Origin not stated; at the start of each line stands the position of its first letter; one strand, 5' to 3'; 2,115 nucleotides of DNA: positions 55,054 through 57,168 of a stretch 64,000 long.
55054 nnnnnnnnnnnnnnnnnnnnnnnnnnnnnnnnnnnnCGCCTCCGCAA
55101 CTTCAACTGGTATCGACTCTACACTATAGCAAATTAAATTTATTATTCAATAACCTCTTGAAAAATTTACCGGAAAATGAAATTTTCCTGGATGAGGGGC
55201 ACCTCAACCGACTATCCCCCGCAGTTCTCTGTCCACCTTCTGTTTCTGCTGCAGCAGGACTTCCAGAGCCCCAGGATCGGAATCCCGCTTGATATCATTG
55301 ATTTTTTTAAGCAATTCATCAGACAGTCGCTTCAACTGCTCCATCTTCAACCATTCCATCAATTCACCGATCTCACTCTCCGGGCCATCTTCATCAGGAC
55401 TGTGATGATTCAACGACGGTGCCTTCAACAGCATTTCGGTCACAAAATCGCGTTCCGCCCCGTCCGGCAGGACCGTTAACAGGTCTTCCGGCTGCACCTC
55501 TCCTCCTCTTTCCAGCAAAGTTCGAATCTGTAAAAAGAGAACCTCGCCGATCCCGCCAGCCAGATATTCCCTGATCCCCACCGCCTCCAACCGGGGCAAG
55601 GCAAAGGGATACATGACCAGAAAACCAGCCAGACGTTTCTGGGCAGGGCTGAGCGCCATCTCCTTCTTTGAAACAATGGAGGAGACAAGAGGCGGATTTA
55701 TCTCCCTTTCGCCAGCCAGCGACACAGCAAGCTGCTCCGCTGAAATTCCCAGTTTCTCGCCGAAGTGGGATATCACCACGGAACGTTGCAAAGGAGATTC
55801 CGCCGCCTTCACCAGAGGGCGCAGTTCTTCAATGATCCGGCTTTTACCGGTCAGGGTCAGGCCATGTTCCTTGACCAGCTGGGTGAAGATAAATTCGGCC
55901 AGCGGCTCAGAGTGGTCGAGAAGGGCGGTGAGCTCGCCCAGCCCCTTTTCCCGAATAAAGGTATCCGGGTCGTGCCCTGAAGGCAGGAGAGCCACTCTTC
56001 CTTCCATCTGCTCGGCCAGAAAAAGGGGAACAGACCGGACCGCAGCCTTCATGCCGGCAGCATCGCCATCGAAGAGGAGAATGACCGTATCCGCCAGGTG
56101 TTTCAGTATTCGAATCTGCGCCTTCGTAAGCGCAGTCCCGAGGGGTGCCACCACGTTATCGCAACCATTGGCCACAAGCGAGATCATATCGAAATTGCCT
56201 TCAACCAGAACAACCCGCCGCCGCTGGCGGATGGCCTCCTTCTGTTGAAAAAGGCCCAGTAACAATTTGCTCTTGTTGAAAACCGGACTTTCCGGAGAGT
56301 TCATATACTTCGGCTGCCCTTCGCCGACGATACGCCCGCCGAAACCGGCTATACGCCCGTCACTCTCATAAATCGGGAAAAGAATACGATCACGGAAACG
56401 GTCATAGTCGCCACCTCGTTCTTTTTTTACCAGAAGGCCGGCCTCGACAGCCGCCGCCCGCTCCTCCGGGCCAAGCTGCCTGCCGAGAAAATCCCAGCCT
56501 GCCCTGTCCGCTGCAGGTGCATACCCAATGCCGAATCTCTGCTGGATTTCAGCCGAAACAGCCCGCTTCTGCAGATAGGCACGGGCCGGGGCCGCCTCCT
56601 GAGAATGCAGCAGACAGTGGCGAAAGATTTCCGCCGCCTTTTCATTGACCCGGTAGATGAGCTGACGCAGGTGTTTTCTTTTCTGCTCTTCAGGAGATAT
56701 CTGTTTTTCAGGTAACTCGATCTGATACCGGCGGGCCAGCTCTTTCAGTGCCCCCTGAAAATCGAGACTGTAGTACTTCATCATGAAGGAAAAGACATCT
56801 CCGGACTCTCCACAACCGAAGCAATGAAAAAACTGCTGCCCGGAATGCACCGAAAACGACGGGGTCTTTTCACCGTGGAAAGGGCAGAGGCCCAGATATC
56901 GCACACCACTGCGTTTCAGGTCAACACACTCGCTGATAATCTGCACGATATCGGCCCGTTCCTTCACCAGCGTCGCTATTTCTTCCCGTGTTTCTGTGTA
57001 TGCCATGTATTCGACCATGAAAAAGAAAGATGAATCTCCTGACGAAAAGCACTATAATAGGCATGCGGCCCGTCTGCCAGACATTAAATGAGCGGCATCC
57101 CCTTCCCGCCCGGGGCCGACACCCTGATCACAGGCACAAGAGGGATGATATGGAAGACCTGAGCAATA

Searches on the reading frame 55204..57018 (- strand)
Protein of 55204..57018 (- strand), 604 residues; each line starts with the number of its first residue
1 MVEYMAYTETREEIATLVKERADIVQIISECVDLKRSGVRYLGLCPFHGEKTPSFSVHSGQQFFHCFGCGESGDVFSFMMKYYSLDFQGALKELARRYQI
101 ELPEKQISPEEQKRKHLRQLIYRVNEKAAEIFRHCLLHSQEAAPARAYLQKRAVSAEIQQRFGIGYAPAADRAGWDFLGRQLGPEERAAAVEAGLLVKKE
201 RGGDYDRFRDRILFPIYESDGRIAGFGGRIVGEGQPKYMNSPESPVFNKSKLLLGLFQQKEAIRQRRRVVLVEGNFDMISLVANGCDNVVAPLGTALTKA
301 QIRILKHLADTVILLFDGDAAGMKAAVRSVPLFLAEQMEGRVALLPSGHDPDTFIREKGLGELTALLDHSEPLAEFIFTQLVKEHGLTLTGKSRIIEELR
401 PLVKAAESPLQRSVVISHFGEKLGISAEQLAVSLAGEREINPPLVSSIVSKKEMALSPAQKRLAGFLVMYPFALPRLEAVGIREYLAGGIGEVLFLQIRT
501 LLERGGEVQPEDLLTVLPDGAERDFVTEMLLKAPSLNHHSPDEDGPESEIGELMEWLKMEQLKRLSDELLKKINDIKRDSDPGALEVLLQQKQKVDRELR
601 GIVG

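Call 15: search_protein_families(library=pfam, proteins=[window:55204-57018:-])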
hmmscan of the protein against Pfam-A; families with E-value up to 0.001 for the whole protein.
window:55204-57018:- (604 aa): 7 families
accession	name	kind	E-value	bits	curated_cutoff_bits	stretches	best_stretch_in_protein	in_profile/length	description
PF01807.25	Zn_ribbon_DnaG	-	1.6e-34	118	24.9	1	13-105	4-96/98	CHC2 zinc finger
PF08275.17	DNAG_N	-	2.2e-34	118.7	26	1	134-259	3-127/128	DNA primase catalytic core, N-terminal domain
PF13155.12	Toprim_2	-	3.3e-19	69.5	22.1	1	270-355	1-88/88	Toprim-like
PF13662.12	Toprim_4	-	1.6e-14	54.3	25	1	268-331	2-72/85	Toprim domain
PF01751.28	Toprim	-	1.1e-10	42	23.1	1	269-330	2-77/96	Toprim domain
PF10410.14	DnaB_bind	-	1e-07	32.6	20.6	1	375-427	2-55/56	DnaB-helicase binding domain of primase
PF13362.12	Toprim_3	-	9.2e-05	23.3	27.2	1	269-359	2-93/95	Toprim domain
